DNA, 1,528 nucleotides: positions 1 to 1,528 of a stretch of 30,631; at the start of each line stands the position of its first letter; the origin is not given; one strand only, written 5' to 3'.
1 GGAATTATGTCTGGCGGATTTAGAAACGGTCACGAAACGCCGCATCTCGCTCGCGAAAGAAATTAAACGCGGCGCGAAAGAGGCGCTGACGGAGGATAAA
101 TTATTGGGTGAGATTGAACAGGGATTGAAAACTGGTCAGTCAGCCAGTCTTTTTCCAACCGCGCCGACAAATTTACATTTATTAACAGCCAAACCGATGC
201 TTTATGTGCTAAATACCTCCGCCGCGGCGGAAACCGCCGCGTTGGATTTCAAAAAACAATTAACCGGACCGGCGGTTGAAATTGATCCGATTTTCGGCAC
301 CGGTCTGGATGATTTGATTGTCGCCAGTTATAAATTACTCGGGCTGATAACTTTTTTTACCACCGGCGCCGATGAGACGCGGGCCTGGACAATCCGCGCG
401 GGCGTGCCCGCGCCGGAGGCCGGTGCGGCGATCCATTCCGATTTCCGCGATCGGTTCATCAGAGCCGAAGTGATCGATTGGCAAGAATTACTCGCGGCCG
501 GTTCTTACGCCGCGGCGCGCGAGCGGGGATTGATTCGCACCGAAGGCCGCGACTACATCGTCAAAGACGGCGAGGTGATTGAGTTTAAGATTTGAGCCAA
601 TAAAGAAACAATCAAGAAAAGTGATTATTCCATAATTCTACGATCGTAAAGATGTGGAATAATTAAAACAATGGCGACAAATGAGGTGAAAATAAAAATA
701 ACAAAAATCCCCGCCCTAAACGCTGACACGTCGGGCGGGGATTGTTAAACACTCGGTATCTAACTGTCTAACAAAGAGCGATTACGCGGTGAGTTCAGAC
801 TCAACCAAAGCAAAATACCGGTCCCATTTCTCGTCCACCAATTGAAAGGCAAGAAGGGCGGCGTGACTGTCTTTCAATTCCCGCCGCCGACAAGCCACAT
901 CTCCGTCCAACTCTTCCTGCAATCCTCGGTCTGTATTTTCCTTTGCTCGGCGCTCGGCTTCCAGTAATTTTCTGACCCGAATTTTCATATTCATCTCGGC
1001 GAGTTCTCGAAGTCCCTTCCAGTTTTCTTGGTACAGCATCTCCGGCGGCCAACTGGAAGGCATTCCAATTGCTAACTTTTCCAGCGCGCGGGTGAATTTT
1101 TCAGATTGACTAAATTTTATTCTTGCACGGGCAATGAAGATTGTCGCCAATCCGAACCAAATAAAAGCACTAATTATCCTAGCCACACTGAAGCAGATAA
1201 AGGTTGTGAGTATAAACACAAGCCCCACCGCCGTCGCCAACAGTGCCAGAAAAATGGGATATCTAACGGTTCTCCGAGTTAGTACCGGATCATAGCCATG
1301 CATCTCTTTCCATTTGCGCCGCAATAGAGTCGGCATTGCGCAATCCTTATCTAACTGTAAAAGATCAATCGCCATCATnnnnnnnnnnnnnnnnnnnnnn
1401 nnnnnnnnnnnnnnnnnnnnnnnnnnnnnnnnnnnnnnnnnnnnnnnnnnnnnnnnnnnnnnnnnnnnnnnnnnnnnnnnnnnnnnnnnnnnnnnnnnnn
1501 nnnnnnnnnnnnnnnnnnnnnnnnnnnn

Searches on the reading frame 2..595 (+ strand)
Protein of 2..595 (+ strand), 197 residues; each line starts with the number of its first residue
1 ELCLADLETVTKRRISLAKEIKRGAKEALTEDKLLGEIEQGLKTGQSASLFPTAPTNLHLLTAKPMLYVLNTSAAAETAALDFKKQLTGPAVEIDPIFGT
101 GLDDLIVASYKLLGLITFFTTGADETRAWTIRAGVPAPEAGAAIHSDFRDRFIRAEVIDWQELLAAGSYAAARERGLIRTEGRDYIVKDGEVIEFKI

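Call 10: search_protein_families(library=pfam, proteins=[window:2-595:+], max_evalue=0.1)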
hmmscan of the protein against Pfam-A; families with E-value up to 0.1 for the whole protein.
window:2-595:+ (197 aa): 1 family
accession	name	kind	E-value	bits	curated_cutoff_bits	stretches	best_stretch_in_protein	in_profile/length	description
PF06071.19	YchF-GTPase_C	-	4.9e-32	110.3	27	1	115-197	1-83/84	Protein of unknown function (DUF933)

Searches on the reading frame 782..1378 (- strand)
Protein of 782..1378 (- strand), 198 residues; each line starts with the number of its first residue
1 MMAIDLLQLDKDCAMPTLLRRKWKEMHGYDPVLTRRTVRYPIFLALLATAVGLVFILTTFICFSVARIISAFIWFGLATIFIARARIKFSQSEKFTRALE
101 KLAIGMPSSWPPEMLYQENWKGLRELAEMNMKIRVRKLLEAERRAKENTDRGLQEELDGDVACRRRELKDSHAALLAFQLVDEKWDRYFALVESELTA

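Call 10: search_protein_families(library=pfam, proteins=[window:782-1378:-], max_evalue=0.1)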
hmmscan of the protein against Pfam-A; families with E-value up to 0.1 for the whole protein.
window:782-1378:- (198 aa): 2 families
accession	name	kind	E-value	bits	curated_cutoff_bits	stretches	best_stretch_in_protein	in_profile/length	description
PF09335.16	VTT_dom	-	0.027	15.4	33.9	1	46-101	5-61/123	VTT domain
PF07332.16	Phage_holin_3_6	-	0.07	13.6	28.4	0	43-103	48-109/116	Putative Actinobacterial Holin-X, holin superfamily III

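Call 31: find_homologous_proteins(query=window:782-1378:-, max_evalue=0.001)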
Query window:782-1378:- (198 aa): 6 proteins with E <= 0.001 among 357 candidates.
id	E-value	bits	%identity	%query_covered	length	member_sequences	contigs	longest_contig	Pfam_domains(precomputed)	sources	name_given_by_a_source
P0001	1.3e-125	435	100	100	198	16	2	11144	-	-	-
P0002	6.0e-58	214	57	98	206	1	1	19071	-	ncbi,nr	ncbi:MAG: hypothetical protein HYT46_00625 [Candidatus Vogelbacteria bacterium]|nr:hypothetical prot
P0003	1.2e-56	210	56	98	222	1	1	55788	-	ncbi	-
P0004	1.4e-40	157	45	98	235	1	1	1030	-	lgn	-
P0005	3.1e-32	130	43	98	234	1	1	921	-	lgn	-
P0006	2.7e-17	81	41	57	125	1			-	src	-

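Call 33: find_encoding_contigs(protein=P0004, flank=3000)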
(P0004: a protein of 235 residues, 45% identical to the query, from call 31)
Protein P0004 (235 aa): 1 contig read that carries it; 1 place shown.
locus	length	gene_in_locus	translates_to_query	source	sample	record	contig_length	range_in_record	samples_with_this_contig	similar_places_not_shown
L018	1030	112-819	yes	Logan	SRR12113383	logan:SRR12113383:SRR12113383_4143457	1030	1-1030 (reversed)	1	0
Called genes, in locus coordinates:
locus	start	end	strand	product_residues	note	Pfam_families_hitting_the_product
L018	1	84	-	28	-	?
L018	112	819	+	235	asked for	-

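Call 34: find_encoding_contigs(protein=P0005, flank=3000)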
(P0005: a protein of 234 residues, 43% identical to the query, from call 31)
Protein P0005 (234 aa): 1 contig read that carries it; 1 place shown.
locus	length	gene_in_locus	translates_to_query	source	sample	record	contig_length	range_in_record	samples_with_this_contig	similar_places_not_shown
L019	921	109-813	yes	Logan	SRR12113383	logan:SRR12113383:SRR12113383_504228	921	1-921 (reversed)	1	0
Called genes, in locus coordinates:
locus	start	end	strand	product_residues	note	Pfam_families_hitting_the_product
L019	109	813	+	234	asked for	-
